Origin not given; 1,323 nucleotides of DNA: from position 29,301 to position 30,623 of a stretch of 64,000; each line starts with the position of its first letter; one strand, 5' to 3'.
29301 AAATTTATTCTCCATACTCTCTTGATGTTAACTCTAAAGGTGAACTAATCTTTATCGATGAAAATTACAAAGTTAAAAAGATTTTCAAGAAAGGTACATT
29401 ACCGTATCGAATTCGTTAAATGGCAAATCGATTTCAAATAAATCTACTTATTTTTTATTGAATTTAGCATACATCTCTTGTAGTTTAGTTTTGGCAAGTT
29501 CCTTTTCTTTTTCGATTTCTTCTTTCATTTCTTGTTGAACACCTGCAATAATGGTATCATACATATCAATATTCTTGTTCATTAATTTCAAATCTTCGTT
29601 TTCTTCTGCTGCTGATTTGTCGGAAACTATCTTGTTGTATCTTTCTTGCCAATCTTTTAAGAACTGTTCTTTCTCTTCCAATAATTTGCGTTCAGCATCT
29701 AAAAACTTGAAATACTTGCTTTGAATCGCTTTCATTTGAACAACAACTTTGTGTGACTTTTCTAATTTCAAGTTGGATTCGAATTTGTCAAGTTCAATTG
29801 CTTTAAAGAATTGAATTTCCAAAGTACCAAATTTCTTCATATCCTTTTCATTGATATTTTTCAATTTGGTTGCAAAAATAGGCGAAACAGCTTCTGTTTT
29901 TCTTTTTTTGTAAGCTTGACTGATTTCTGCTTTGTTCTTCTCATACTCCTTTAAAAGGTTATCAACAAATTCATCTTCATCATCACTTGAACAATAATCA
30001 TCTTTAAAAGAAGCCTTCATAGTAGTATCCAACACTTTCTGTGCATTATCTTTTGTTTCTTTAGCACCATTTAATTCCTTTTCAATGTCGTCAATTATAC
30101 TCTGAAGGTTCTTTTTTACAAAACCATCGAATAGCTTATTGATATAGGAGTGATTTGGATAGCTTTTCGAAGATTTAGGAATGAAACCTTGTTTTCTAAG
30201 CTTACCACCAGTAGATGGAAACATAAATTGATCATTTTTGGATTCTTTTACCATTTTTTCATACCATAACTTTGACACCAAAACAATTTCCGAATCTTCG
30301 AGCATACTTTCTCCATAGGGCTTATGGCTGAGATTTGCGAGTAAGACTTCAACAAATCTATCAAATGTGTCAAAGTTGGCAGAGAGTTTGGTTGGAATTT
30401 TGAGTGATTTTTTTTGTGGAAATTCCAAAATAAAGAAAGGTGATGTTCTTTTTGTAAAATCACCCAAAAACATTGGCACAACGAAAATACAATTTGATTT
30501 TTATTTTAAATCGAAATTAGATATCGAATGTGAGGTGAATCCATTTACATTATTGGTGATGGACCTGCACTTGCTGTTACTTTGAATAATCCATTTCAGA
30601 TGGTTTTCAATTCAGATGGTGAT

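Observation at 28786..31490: Decaying locus: cyclase-domain relic plus frame-broken NHL-repeat/EGF-like fragments wrapped around an intact coiled-coil gene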

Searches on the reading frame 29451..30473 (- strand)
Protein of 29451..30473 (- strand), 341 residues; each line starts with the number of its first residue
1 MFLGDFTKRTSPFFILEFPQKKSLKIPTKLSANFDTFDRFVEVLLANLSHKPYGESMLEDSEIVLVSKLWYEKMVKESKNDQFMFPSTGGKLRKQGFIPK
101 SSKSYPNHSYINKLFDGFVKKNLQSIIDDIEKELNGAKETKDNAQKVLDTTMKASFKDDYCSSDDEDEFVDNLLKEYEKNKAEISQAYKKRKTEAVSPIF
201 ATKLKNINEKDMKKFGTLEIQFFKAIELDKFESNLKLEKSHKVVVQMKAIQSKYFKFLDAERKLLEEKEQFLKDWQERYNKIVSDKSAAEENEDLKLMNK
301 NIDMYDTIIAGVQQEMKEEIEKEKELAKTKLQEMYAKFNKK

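Call 9: find_encoding_contigs(protein=window:29451-30473:-, flank=10000, max_places=6)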
Protein window:29451-30473:- (341 aa): no gene with exactly this product is on record in the collection.

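Call 11: search_protein_families(library=pfam, proteins=[window:29451-30473:-], max_evalue=0.01)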
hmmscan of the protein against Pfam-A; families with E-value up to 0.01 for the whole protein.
window:29451-30473:- (341 aa): 0 families

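Call 12: find_homologous_proteins(query=window:29451-30473:-, max_evalue=0.001)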
Query window:29451-30473:- (341 aa): 1 proteins with E <= 0.001 among 2896 candidates.
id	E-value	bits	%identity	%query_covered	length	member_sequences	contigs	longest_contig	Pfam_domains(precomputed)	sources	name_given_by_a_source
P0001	1.3e-161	555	100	79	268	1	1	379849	-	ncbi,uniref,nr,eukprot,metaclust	ncbi:predicted protein [Naegleria gruberi]|uniref:Predicted protein n=1 Tax=Naegleria gruberi TaxID=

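Call 14: find_encoding_contigs(protein=P0001, flank=10000, max_places=4)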
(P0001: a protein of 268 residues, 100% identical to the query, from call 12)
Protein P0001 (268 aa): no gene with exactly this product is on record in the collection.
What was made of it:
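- Tried and rejected: The ORF and P0001 are not on record in the contig collection (calls 9, 14).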

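Call 25: search_protein_representatives(protein=window:29451-30473:-)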
Query: 341 residues. Proteins with E-value up to 0.001 (for the whole library): 3; up to 1e-10: 1; up to 1e-30: 1. The best 3 are listed.
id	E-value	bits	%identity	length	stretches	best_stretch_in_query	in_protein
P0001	4.1e-162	555.3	100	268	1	74-341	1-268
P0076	3.2e-04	36.8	29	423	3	20-140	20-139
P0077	5.4e-04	36.0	28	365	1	33-266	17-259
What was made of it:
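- On DNA transposon insertion (hAT-like): N. gruberi has a single protein of the family (calls 12, 25).
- Tried and rejected: The exhaustive HMMER search found two distant homologues (call 25).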

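Call 27: list_cluster_members(proteins=[P0076, P0077, P0001])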
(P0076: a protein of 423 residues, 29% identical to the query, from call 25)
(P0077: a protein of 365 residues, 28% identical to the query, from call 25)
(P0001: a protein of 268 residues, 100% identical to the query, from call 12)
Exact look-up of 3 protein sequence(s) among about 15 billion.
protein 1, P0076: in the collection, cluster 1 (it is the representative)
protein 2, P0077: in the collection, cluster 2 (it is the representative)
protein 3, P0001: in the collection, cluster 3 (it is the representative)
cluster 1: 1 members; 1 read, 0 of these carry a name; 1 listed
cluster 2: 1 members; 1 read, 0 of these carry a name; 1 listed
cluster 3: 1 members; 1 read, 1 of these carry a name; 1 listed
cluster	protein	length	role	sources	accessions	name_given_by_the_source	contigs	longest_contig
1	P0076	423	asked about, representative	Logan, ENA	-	-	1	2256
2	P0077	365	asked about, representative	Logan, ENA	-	-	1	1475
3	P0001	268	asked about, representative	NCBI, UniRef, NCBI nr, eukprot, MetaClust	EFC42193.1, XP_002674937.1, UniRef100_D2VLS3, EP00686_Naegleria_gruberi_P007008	predicted protein [Naegleria gruberi] | Predicted protein n=1 Tax=Naegleria gruberi TaxID=5762 RepID=D2VLS3_NAEGR | uncharacterized protein NAEGRDRAFT_69882 [Naegleria gruberi]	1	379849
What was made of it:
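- The ORF is 100% identical to an N. gruberi predicted protein (calls 12, 27).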

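Call 28: find_encoding_contigs(protein=P0076, flank=5000, max_places=3)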
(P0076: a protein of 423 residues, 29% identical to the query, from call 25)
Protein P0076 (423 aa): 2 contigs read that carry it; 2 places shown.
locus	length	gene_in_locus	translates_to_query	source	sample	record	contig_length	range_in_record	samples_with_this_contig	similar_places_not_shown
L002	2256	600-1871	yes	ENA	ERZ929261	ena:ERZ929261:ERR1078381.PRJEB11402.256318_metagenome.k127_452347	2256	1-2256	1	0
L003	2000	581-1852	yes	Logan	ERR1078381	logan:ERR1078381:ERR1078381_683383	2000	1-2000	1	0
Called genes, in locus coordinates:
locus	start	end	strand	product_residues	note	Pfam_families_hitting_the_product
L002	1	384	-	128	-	?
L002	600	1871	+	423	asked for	-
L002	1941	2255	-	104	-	?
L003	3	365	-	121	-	?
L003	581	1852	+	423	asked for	-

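Call 29: find_encoding_contigs(protein=P0077, flank=5000, max_places=3)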
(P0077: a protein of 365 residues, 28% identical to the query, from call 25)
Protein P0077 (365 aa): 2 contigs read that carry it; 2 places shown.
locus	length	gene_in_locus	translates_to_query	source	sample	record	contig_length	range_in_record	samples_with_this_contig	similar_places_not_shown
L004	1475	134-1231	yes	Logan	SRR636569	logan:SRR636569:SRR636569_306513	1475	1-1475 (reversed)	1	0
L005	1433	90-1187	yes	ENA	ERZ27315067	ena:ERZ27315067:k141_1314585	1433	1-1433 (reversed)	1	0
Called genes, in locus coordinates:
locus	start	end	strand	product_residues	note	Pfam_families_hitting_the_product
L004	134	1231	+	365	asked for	-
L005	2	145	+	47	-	?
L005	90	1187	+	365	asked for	-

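Call 34: find_homologous_proteins(query=A1, max_evalue=0.01)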
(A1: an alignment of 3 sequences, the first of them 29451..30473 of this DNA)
Query A1 (3 sequences) (341 aa, profile of the alignment): 2 proteins with E <= 0.01 among 8000 candidates.
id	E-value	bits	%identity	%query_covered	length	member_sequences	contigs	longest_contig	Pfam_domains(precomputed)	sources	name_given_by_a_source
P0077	7.4e-154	531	29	52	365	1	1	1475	-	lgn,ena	-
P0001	4.6e-105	370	100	79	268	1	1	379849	-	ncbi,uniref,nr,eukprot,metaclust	ncbi:predicted protein [Naegleria gruberi]|uniref:Predicted protein n=1 Tax=Naegleria gruberi TaxID=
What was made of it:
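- N. gruberi has one protein of this family and the whole library has three (calls 12, 25, 34).
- Tried and rejected: The word-indexed searches found only the N. gruberi protein and P0077 (calls 12, 34).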

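Call 35: search_protein_families(library=pfam, proteins=[P0076, P0077], max_evalue=1)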
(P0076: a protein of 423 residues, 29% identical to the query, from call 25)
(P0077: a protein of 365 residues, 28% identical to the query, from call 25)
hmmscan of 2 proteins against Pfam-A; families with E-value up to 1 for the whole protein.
P0076 (423 aa): 1 family
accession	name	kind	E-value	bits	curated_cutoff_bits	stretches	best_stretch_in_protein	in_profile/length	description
PF02520.22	ANIS5_cation-bd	-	0.02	15.4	29.3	1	337-411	13-89/109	SXP/RAL-2 family protein Ani s 5-like, metal-binding domain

P0077 (365 aa): 0 families

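Call 40: find_related_loci(query=A1, collection=metagenome_contigs, flank=8000)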
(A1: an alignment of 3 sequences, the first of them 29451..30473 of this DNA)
Query A1 (341 aa) in metagenome_contigs; peptide patterns used: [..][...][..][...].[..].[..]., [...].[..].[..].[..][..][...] (x = any residue, [..] = any of these).
600 stretches matched a pattern, but none encodes a relative of the query by tblastn (E <= 1e-3).

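Call 41: find_related_loci(query=window:29451-30473:-, collection=metagenome_contigs, flank=8000)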
Query window:29451-30473:- (341 aa) in metagenome_contigs; peptide patterns used: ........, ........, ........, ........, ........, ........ (x = any residue, [..] = any of these).
65 stretches matched a pattern, but none encodes a relative of the query by tblastn (E <= 1e-3).
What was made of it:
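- Tried and rejected: Two JGI metagenome scans found none (calls 40, 41).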

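Call 47: predict_structure(alignment_id=A1)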
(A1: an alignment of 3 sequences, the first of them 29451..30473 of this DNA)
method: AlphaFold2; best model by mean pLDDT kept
length: 341 residues; sequences in the alignment: 3
mean_pLDDT: 46.2   pTM: 0.20
mean pLDDT of the five models: 46.2, 45.8, 44.0, 41.5, 40.1
residues with pLDDT >= 90: 0; 70-90: 18; 50-70: 100; < 50: 223
segments of 3 or more residues with pLDDT < 50: 1-123, 151-166, 168-170, 188-251, 286-296
pLDDT, mean of each block of 10 residues (from residue 1): 30 27 30 40 39 33 40 42 35 33 35 42 53 57 55 40 44 57 52 38 41 40 39 40 42 56 65 65 52 47 58 68 74 63 45
secondary structure, 60 per line:
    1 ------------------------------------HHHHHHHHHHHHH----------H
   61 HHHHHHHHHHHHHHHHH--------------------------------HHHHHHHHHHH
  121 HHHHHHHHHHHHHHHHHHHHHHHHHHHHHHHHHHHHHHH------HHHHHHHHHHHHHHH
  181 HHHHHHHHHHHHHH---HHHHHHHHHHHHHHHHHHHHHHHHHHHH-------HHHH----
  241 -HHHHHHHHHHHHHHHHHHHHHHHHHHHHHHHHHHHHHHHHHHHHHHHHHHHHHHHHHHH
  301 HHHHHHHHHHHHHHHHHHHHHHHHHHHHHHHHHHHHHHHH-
elements in order: H37-49 H60-77 H110-159 H166-194 H198-225 H233-236 H242-340
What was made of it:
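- Tried and rejected: The AlphaFold2 model built from a 3-sequence alignment has mean pLDDT 46 and pTM 0.20, and is all-helical (call 47).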
